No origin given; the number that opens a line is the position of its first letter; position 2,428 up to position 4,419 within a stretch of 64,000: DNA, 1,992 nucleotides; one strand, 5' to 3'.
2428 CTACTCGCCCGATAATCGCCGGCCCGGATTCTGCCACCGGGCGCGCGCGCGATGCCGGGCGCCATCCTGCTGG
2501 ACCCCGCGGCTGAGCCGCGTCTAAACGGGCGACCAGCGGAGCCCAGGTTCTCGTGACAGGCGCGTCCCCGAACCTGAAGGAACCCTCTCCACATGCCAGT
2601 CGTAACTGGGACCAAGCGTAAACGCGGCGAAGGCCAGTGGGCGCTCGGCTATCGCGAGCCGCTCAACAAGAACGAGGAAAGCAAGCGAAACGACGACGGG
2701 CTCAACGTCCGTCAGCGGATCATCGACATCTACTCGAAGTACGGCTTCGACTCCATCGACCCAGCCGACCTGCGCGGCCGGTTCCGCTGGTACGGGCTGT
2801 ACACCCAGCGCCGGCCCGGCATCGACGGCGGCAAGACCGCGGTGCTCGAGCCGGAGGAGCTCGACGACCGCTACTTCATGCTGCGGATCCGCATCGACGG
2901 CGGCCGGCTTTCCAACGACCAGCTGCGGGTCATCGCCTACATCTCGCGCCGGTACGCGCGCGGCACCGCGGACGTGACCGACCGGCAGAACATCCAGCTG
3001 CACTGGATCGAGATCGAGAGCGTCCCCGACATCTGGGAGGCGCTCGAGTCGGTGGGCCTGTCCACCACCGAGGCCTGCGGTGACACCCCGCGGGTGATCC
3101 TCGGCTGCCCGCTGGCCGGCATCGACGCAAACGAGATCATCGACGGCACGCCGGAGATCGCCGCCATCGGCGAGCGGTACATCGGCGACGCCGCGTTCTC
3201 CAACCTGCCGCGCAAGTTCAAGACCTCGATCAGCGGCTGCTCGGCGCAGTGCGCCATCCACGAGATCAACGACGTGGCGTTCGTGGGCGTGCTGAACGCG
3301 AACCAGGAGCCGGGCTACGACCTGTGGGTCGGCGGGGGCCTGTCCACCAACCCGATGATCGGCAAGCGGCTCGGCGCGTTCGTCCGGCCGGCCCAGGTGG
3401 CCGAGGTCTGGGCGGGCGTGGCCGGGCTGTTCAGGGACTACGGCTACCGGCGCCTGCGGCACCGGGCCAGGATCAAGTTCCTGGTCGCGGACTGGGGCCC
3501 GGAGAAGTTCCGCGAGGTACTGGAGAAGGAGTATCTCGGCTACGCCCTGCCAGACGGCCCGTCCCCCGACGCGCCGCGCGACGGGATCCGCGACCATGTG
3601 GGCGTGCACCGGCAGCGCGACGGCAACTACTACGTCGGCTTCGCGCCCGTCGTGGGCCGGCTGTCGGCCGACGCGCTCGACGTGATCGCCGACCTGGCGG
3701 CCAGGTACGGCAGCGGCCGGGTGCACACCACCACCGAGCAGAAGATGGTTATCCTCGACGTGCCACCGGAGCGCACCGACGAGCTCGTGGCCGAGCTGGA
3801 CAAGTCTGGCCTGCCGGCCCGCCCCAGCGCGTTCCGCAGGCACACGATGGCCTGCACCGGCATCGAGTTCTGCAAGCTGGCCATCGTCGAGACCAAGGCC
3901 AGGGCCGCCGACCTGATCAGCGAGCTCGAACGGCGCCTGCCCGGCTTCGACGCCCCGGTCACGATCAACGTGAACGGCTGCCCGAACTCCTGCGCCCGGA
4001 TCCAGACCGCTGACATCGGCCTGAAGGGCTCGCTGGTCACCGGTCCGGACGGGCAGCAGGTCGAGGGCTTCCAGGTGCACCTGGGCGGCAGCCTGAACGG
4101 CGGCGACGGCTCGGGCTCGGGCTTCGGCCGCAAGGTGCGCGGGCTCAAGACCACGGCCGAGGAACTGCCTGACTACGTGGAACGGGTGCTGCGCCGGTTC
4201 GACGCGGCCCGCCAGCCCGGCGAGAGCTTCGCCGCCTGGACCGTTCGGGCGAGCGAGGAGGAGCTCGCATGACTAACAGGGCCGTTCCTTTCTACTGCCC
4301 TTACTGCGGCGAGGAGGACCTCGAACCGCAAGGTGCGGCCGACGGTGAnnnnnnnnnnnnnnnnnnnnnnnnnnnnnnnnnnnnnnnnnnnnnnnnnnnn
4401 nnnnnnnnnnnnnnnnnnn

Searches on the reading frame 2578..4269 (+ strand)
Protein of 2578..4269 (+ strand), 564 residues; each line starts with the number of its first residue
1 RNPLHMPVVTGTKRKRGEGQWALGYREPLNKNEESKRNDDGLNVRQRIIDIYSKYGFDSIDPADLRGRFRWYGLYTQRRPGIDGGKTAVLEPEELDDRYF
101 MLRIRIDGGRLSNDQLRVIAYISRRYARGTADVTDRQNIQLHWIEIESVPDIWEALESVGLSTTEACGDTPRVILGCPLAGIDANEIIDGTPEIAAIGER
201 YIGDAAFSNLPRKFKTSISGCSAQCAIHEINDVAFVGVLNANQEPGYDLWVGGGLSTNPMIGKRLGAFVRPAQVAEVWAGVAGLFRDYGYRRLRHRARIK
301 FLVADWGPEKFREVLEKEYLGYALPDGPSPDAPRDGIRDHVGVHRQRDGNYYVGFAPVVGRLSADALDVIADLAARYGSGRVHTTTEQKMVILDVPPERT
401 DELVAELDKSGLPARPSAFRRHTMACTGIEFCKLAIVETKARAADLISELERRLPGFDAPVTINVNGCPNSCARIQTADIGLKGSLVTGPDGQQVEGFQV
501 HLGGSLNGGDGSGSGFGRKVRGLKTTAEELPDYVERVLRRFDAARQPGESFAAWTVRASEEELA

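Call 73: search_protein_families(library=pfam, proteins=[window:2578-4269:+], max_evalue=0.00001)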
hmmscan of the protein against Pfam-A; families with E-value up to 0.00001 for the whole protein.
window:2578-4269:+ (564 aa): 2 families
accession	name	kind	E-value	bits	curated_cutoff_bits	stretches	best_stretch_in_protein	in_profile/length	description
PF01077.27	NIR_SIR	-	8.4e-57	191.5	27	2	167-318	1-153/158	Nitrite and sulphite reductase 4Fe-4S domain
PF03460.22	NIR_SIR_ferr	-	4.8e-44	148.4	24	2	97-158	7-68/69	Nitrite/Sulfite reductase ferredoxin-like half domain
